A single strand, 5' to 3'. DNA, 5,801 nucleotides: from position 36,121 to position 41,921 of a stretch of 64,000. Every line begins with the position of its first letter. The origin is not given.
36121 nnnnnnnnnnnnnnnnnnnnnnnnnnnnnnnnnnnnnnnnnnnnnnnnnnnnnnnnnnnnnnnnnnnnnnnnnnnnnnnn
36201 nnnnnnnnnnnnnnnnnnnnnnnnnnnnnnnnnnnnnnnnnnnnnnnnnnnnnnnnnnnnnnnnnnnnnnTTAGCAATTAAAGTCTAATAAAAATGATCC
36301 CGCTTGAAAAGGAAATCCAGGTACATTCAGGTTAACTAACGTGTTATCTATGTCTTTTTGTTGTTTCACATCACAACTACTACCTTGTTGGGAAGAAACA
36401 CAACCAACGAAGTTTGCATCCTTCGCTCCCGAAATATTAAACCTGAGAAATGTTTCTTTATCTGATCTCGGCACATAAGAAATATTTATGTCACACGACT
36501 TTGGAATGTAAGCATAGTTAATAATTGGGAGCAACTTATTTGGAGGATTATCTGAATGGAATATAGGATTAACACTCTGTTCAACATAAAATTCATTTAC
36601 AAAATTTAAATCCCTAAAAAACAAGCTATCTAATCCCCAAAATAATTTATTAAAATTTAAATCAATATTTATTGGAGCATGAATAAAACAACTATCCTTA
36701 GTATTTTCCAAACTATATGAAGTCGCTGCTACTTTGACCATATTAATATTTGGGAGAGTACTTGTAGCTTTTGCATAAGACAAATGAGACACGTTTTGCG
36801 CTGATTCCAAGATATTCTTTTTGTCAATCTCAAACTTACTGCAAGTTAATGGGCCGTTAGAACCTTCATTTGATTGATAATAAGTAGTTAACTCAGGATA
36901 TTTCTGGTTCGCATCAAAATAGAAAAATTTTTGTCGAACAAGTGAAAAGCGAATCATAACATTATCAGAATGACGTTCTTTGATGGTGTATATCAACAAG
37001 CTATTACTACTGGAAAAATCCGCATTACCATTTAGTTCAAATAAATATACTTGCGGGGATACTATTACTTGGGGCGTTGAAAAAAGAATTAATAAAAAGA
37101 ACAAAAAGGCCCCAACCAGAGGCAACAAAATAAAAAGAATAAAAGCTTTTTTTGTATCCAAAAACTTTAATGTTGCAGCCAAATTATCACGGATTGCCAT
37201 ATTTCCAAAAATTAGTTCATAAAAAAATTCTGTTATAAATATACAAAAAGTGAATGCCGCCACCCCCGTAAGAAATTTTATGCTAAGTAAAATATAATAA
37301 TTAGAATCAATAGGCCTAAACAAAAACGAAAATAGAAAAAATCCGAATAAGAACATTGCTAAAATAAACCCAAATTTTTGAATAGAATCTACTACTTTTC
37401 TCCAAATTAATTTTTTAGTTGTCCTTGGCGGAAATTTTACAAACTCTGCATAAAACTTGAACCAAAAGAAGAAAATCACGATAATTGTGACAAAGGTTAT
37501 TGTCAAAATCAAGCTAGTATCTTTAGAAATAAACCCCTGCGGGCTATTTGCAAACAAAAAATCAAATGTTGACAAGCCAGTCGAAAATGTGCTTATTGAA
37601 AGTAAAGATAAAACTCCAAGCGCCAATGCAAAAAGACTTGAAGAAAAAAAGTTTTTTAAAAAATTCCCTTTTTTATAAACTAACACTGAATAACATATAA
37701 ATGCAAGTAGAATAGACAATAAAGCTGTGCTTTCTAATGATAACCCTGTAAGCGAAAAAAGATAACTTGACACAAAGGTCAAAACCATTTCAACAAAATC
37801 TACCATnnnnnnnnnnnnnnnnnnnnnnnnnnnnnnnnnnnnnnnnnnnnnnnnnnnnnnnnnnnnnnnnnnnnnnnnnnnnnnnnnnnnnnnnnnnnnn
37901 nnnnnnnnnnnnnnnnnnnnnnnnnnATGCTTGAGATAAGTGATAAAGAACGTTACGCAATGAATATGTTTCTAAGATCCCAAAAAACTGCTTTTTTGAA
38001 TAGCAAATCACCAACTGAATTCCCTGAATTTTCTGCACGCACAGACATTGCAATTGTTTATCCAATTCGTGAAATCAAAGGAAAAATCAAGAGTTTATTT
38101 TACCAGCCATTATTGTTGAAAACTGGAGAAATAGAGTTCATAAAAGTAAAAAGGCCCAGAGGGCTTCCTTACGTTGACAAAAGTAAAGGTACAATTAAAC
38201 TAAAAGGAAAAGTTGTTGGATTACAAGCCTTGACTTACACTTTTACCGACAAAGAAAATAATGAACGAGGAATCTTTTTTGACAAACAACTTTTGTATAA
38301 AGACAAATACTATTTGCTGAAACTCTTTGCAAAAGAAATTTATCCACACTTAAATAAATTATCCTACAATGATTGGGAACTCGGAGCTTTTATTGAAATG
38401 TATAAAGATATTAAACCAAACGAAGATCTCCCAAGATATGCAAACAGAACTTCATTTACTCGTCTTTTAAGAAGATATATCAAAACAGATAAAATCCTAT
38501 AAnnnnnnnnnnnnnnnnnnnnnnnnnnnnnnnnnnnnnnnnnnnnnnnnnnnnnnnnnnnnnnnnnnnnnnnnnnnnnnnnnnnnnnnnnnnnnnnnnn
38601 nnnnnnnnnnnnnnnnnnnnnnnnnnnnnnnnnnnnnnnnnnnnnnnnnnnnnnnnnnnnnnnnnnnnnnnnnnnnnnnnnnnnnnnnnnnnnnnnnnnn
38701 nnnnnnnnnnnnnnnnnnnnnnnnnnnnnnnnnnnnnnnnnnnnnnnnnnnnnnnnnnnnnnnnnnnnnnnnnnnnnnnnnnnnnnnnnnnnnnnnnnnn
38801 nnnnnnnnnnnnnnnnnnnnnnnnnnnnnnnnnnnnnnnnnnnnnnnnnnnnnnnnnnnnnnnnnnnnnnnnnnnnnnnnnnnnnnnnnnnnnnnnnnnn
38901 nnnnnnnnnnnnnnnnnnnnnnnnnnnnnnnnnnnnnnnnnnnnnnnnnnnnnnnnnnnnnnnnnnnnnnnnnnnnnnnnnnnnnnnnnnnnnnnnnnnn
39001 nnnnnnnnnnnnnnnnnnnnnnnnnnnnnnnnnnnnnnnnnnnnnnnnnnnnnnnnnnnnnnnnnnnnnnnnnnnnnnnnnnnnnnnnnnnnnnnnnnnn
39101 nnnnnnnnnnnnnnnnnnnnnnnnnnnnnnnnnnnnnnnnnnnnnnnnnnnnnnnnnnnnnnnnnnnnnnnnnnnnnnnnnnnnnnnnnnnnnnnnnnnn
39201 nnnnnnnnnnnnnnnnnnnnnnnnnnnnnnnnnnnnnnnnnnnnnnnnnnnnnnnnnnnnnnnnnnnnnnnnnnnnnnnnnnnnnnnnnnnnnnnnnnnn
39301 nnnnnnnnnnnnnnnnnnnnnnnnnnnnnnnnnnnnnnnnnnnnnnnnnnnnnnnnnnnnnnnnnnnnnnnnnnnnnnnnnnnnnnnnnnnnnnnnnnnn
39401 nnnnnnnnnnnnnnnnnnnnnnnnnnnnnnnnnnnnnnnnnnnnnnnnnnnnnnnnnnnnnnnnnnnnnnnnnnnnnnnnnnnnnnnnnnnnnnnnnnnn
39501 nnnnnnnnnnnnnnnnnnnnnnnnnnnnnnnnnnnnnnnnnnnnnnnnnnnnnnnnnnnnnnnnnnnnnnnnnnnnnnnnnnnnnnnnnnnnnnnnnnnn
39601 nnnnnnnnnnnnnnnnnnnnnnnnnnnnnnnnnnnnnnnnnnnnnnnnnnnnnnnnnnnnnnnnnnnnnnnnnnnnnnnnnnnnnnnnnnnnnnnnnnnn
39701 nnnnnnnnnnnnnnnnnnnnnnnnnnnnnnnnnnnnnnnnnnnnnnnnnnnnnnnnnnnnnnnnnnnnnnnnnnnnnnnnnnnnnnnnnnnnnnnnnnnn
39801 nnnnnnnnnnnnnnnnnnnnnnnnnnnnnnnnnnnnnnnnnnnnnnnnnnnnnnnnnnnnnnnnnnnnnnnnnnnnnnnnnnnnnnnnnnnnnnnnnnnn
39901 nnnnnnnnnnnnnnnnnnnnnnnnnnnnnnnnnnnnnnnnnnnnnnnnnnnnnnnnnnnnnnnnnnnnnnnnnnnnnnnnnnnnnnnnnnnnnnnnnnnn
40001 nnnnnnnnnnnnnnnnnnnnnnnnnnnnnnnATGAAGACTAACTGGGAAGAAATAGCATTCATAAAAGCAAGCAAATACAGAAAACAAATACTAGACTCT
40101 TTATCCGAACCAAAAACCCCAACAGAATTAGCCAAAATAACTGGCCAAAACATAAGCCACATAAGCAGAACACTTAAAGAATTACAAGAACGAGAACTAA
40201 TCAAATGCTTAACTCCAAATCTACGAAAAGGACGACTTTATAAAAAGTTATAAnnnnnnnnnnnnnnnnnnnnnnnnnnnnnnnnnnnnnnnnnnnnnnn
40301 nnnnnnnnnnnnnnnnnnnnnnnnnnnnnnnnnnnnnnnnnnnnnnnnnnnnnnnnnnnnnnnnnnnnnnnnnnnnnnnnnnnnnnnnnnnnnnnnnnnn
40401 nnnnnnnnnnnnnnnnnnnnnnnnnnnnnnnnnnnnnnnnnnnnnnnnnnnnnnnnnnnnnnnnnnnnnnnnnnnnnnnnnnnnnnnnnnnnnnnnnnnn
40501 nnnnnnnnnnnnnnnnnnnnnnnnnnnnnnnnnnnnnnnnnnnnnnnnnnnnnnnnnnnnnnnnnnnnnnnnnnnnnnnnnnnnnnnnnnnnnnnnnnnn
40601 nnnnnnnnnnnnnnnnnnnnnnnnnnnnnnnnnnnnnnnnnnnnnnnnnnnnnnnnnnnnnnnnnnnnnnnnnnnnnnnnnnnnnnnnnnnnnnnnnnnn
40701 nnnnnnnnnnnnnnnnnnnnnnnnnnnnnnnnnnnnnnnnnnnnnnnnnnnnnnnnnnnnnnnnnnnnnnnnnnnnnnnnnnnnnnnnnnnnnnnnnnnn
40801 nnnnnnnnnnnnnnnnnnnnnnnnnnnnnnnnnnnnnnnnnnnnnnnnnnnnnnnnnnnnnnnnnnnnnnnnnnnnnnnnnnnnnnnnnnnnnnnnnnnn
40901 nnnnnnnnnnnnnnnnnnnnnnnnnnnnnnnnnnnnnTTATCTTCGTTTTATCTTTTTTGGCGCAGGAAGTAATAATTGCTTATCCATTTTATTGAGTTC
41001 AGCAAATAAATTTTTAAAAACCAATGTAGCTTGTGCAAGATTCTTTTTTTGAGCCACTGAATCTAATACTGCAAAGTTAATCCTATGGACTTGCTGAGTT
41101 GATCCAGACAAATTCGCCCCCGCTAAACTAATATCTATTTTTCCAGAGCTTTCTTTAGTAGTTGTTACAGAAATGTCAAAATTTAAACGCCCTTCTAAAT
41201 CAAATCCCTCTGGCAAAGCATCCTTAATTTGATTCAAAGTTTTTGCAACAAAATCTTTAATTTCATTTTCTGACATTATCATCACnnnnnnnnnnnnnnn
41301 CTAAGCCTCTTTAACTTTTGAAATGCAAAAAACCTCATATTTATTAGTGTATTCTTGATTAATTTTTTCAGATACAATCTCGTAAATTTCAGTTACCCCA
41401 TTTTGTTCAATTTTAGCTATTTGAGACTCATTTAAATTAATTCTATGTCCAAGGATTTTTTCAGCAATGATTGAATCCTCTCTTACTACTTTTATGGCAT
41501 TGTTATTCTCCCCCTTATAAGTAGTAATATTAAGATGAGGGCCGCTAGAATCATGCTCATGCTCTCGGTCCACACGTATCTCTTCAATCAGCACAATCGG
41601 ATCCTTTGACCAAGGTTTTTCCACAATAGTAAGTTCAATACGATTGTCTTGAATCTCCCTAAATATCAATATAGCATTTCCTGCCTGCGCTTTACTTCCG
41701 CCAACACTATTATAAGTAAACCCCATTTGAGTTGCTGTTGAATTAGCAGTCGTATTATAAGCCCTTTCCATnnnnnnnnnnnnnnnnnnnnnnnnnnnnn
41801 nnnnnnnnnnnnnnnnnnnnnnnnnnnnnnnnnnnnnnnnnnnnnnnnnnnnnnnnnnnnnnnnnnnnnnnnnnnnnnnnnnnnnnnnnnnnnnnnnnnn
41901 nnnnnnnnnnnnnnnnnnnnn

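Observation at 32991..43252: ~10-kb integrase-bearing island inserted at tRNA-Tyr with a 14-nt att-like direct repeat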

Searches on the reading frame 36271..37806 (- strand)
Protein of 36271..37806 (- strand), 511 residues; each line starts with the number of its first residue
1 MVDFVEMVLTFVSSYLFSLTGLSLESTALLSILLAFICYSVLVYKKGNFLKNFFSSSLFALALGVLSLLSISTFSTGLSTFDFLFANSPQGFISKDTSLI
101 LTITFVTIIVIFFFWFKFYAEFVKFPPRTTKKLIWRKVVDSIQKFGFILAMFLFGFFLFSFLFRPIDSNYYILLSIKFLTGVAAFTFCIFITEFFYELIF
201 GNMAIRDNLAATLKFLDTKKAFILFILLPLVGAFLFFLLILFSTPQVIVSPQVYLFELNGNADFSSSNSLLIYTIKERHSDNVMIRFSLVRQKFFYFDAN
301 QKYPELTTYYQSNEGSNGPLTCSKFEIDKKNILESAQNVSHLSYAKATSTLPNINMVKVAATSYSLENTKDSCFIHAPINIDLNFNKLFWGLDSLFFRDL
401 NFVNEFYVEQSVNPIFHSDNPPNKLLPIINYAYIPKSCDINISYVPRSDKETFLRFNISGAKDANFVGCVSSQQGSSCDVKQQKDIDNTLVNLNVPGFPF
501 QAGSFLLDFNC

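Call 15: search_protein_families(library=pfam, max_evalue=0.01, proteins=[window:36271-37806:-])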
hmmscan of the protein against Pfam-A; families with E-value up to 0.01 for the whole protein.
window:36271-37806:- (511 aa): 0 families

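Call 39: search_protein_families(library=phrogs, max_evalue=0.01, proteins=[window:36271-37806:-])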
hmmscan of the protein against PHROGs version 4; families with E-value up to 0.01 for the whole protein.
window:36271-37806:- (511 aa): 0 families

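Call 40: search_protein_families(library=ncbifam, max_evalue=0.01, proteins=[window:36271-37806:-])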
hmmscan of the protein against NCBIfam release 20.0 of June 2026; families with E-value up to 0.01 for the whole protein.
window:36271-37806:- (511 aa): 0 families

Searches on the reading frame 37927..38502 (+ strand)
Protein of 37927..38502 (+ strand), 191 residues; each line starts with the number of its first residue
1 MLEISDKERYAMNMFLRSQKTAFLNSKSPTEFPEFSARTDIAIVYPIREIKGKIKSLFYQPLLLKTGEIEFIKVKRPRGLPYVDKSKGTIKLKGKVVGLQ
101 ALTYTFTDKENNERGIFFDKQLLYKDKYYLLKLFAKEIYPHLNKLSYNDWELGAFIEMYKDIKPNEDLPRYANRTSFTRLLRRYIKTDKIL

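Call 14: search_protein_families(library=pfam, max_evalue=0.01, proteins=[window:37927-38502:+])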
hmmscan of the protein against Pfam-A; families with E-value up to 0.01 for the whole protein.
window:37927-38502:+ (191 aa): 0 families

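Call 39: search_protein_families(library=phrogs, max_evalue=0.01, proteins=[window:37927-38502:+])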
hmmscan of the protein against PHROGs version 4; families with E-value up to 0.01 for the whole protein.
window:37927-38502:+ (191 aa): 1 family
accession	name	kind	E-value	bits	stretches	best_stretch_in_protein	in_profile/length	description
phrog_30487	-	unknown function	0.00013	22.6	1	99-184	32-116/180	-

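Call 40: search_protein_families(library=ncbifam, max_evalue=0.01, proteins=[window:37927-38502:+])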
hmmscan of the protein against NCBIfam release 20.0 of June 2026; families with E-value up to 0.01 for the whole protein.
window:37927-38502:+ (191 aa): 0 families

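Call 63: find_homologous_proteins(query=window:37927-38502:+, max_evalue=0.001)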
Query window:37927-38502:+ (191 aa): 2 proteins with E <= 0.001 among 113 candidates.
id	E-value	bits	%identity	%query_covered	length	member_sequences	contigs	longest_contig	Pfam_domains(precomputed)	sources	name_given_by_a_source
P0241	2.5e-120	417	100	100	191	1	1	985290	-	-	-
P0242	2.8e-57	211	57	98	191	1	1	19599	-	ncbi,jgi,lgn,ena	ncbi:MAG: hypothetical protein WCI04_01185 [archaeon]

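Call 75: predict_structure(alignment_id=A2)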
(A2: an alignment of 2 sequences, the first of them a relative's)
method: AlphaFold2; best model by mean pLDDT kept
length: 191 residues; sequences in the alignment: 2
mean_pLDDT: 67.6   pTM: 0.55
mean pLDDT of the five models: 67.6, 49.5, 47.2, 46.6, 44.2
residues with pLDDT >= 90: 12; 70-90: 87; 50-70: 51; < 50: 41
segments of 3 or more residues with pLDDT < 50: 1-4, 17-31, 87-92, 95-99, 145-148
pLDDT, mean of each block of 10 residues (from residue 1): 50 48 39 66 67 60 75 63 55 47 71 77 86 89 57 81 81 85 88 65
secondary structure, 60 per line:
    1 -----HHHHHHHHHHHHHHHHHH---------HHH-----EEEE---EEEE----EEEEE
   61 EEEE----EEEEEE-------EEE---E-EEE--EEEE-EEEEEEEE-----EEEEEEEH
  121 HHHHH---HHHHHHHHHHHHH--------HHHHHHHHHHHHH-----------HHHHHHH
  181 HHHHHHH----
elements in order: H6-23 E41-44 E48-51 E56-64 E69-74 E82-84 E90-92 E95-98 E100-107 E113-119 H120-125 H129-141 H150-162 H174-187

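Call 76: search_protein_representatives(alignment_id=A2)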
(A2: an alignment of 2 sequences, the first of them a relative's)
Query: 2 sequences, 195 profile positions. Proteins with E-value up to 0.001 (for the whole library): 2; up to 1e-10: 1; up to 1e-30: 1. The best 2 are listed.
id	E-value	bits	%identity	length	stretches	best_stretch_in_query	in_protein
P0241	1.9e-110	383.3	-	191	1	1-195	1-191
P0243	1.5e-09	54.1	-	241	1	41-192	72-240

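Call 79: fold_search(model_id=the predicted structure, library=pdb)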
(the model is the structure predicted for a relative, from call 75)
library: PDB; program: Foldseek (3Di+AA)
matches with E <= 10: 688; with E <= 0.001: 0
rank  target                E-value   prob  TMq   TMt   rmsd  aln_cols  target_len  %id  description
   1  6iei                  1.6e-01  0.08  0.11  0.09  13.3        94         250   13  Loop deletion and proline insertion mutant (deleting six residues and inserted five proline residues) (released 2019-07-03)
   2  9fia_Bl               1.8e-01  0.09  0.16  0.15  24.5       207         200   12  SSU(body) structure derived from the SSU sample of the mitoribosome from T. gondii. (released 2024-12-11)
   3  8s4s_B                2.1e-01  0.09  0.13  0.18  17.1       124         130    8  PrgE from plasmid pCF10 (released 2024-05-29)
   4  2gu3                  3.0e-01  0.15  0.15  0.21  13.7       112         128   17  YpmB protein from Bacillus subtilis (released 2006-05-30)
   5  8tvd_C                3.2e-01  0.07  0.12  0.10  14.9        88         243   10  Fab 221-11 in complex with OspA (released 2024-08-28)
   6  5aif_A                3.6e-01  0.21  0.17  0.24  15.4       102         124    7  Discovery and characterization of thermophilic limonene-1,2-epoxide hydrolases from hot spring metagenomic libraries.  (released 2015-06-17)
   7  2fkg                  3.8e-01  0.08  0.10  0.08  15.1        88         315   11  The Crystal Structure of Engineered OspA (released 2006-11-21)
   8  7ath                  4.8e-01  0.08  0.14  0.18  14.7       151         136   11  Crystal structure of UipA (released 2021-10-06)
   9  9a5z_A                5.1e-01  0.12  0.15  0.17  13.7       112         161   17  Integrative model of YPMB-MREC by crosslinking MS and deep learning (released 2024-09-18)
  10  6s5y_A                5.1e-01  0.07  0.12  0.14  16.1       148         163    7  Structure of tandemly arrayed consecutive Rib domains (Rib2R) from Group B Streptococcal species Streptococcus agalact (released 2019-12-11)
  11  6idc                  5.4e-01  0.05  0.12  0.10  13.3        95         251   13  Loop deletion and proline insertion mutant (deleting six residues and inserted six proline residues) (released 2019-07-03)
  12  3nm7_C                5.7e-01  0.08  0.12  0.24  14.6        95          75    8  Crystal Structure of Borrelia burgdorferi Pur-alpha (released 2010-10-06)
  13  8s4s_A                5.7e-01  0.04  0.12  0.17  17.2       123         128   10  PrgE from plasmid pCF10 (released 2024-05-29)
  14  9jax_E                6.1e-01  0.10  0.12  0.13  11.8        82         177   11  Crystal structure of NUDIX hydrolase from Bacillus methanolicus (released 2025-09-03)
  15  9tvu_l                6.1e-01  0.07  0.13  0.19  18.4       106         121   12  Structure of the Chlamydomonas reinhardtii chlororibosome (released 2026-02-18)
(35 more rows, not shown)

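Call 80: fold_search(model_id=the predicted structure, library=viral)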
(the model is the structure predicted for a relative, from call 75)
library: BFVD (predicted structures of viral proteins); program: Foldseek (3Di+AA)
matches with E <= 10: 1231; with E <= 0.001: 0
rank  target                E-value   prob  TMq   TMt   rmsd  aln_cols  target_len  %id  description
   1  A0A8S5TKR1            6.7e-03  0.57  0.19  0.09  18.0       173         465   14  Uncharacterized protein [Podoviridae sp. ctz6O13]
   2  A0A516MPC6            3.6e-02  0.12  0.14  0.17  21.7       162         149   14  (no name in the UniProt tables at hand)
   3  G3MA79                3.8e-02  0.10  0.14  0.10  18.9       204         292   16  Gp338 [Bacillus phage G]
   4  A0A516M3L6            4.3e-02  0.21  0.16  0.21  20.3       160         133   11  (no name in the UniProt tables at hand)
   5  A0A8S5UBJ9            4.9e-02  0.23  0.16  0.24  17.7       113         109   12  Uncharacterized protein [Podoviridae sp. ctZkC8]
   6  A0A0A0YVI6            4.9e-02  0.20  0.18  0.13  23.7       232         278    9  Ryanodine receptor Ryr domain-containing protein [Erwinia phage phiEa2809]
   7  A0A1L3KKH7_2          5.2e-02  0.51  0.26  0.06  11.1       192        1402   12  (no name in the UniProt tables at hand)
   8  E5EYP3                6.1e-02  0.30  0.16  0.20  17.2       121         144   12  (no name in the UniProt tables at hand)
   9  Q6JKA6                8.2e-02  0.20  0.19  0.20  16.8       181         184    9  Uncharacterized protein [Neodiprion sertifer nucleopolyhedrovirus]
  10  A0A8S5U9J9            8.2e-02  0.12  0.15  0.16  19.7       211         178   11  Uncharacterized protein [Siphoviridae sp. ctKNZ79]
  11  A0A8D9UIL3            8.7e-02  0.18  0.16  0.25  15.6       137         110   16  (no name in the UniProt tables at hand)
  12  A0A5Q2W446            1.0e-01  0.20  0.16  0.16  13.0       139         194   15  (no name in the UniProt tables at hand)
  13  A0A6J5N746            1.0e-01  0.07  0.13  0.10  20.6       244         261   10  Uncharacterized protein [uncultured Caudovirales phage]
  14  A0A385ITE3            1.1e-01  0.11  0.16  0.13  23.1       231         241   10  Uncharacterized protein [Salmonella phage SenASZ3]
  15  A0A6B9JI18            1.2e-01  0.20  0.15  0.04  15.5       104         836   14  Tail fiber protein [Vibrio phage vB_VchM_Kuja]
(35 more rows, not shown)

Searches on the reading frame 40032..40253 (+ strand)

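Call 14: search_protein_families(library=pfam, max_evalue=0.01, proteins=[window:40032-40253:+])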
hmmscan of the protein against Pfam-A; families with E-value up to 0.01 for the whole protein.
window:40032-40253:+ (73 aa): 8 families
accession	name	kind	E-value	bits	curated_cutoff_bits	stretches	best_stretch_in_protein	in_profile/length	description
PF25213.1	HVO_A0261_N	-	6.8e-07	29.5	35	1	6-58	2-55/86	HVO_A0261 N-terminal domain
PF12840.13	HTH_20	-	8.3e-06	26.1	27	1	13-58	2-49/51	Helix-turn-helix domain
PF01022.26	HTH_5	-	0.00018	21.7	22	1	17-57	4-45/47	Bacterial regulatory protein, arsR family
PF13545.12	HTH_Crp_2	-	0.00026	21.3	27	1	27-58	22-53/70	Crp-like helix-turn-helix domain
PF12802.13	MarR_2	-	0.00061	20.3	27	1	26-57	18-50/61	MarR family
PF01047.28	MarR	-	0.001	19.3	24.6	1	26-58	16-48/59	MarR family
PF25212.1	HVO_A0114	-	0.0014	18.9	27.6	1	25-59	34-68/84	HVO_A0114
PF13412.12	HTH_24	-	0.002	18.1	21.9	1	17-58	5-48/48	Winged helix-turn-helix DNA-binding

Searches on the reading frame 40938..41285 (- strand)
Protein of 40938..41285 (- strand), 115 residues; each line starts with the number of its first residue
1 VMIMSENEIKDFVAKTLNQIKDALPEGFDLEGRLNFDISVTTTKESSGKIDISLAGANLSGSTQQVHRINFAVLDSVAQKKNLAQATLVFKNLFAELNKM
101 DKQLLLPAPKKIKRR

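Call 14: search_protein_families(library=pfam, max_evalue=0.01, proteins=[window:40938-41285:-])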
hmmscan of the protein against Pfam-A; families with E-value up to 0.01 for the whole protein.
window:40938-41285:- (115 aa): 0 families

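Call 39: search_protein_families(library=phrogs, max_evalue=0.01, proteins=[window:40938-41285:-])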
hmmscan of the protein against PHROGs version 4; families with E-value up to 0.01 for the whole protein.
window:40938-41285:- (115 aa): 0 families

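Call 40: search_protein_families(library=ncbifam, max_evalue=0.01, proteins=[window:40938-41285:-])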
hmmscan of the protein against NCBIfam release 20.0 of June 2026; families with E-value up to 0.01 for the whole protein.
window:40938-41285:- (115 aa): 1 family
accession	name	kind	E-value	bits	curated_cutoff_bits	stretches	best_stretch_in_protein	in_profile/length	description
TIGR04411.1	T2SS_GspN_Lepto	equivalog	0.0029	17.1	50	1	26-96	136-211/280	type II secretion system protein GspN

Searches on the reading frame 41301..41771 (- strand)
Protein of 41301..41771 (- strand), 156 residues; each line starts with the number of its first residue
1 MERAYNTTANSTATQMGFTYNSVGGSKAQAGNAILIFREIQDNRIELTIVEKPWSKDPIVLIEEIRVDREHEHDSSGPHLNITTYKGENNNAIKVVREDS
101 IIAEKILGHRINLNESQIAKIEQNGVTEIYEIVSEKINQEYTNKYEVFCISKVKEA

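Call 14: search_protein_families(library=pfam, max_evalue=0.01, proteins=[window:41301-41771:-])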
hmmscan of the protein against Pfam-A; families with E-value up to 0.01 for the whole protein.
window:41301-41771:- (156 aa): 0 families

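Call 39: search_protein_families(library=phrogs, max_evalue=0.01, proteins=[window:41301-41771:-])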
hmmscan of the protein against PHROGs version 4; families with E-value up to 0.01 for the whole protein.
window:41301-41771:- (156 aa): 0 families

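Call 40: search_protein_families(library=ncbifam, max_evalue=0.01, proteins=[window:41301-41771:-])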
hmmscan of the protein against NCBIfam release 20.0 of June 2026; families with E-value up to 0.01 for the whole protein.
window:41301-41771:- (156 aa): 0 families
